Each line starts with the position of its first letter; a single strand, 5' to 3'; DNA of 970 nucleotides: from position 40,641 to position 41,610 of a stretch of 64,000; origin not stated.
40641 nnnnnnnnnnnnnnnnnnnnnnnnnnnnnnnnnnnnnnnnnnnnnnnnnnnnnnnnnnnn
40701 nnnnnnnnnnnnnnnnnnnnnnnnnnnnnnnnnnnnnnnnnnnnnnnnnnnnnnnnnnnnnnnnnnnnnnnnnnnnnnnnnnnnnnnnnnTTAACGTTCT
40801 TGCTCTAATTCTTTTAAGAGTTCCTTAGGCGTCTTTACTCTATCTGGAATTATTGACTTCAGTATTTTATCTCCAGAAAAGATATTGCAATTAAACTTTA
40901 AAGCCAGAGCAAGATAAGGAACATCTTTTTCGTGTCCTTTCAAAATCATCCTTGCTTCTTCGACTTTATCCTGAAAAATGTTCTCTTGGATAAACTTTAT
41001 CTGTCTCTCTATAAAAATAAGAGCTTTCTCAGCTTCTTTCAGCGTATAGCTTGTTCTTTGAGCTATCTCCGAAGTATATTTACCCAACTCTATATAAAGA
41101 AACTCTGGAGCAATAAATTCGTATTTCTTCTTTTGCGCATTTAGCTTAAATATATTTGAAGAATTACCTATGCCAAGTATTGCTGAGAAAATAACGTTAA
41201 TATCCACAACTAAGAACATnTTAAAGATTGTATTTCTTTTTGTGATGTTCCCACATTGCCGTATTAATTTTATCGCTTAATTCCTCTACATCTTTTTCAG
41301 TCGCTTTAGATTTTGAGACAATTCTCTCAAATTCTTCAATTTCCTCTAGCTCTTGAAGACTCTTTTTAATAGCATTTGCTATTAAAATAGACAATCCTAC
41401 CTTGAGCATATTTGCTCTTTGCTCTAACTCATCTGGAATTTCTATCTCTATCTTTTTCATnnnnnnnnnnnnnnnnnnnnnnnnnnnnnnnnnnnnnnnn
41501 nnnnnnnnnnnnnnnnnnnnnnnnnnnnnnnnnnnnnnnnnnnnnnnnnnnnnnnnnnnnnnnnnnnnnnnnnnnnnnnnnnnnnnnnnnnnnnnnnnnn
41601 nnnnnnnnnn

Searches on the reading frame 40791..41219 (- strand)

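Call 52: search_protein_families(library=pfam, proteins=[window:40791-41219:-], max_evalue=0.1)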
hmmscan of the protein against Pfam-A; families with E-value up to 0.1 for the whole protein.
window:40791-41219:- (142 aa): 1 family
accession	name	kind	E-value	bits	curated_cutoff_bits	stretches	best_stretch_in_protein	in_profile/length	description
PF10130.15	PIN_2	-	3.8e-22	79.4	22.4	1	4-120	1-115/133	PIN domain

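Call 69: search_protein_families(library=padloc, proteins=[window:40791-41219:-], max_evalue=0.01)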
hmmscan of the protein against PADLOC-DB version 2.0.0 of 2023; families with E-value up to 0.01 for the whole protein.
window:40791-41219:- (142 aa): 0 families

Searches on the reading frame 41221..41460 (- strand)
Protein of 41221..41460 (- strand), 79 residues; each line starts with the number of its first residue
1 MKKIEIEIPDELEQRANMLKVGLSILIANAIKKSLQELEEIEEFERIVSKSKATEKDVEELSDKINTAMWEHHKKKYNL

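Call 52: search_protein_families(library=pfam, proteins=[window:41221-41460:-], max_evalue=0.1)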
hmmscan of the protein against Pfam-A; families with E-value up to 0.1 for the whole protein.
window:41221-41460:- (79 aa): 4 families
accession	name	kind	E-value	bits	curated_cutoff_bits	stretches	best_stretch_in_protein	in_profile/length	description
PF06840.17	PDC10_C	-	0.002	18.6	27.3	1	2-52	39-87/90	Programmed cell death protein 10, C-terminal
PF08463.15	EcoEI_R_C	-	0.012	16.1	24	1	32-70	8-47/163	EcoEI R protein C-terminal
PF00103.25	Hormone_1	-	0.048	13.9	22.7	1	16-74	87-153/215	Somatotropin hormone family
PF07554.19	FIVAR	-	0.059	14.5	29.2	1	29-70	23-68/71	FIVAR domain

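Call 69: search_protein_families(library=padloc, proteins=[window:41221-41460:-], max_evalue=0.01)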
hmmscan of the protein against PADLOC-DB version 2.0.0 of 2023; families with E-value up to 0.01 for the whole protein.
window:41221-41460:- (79 aa): 0 families
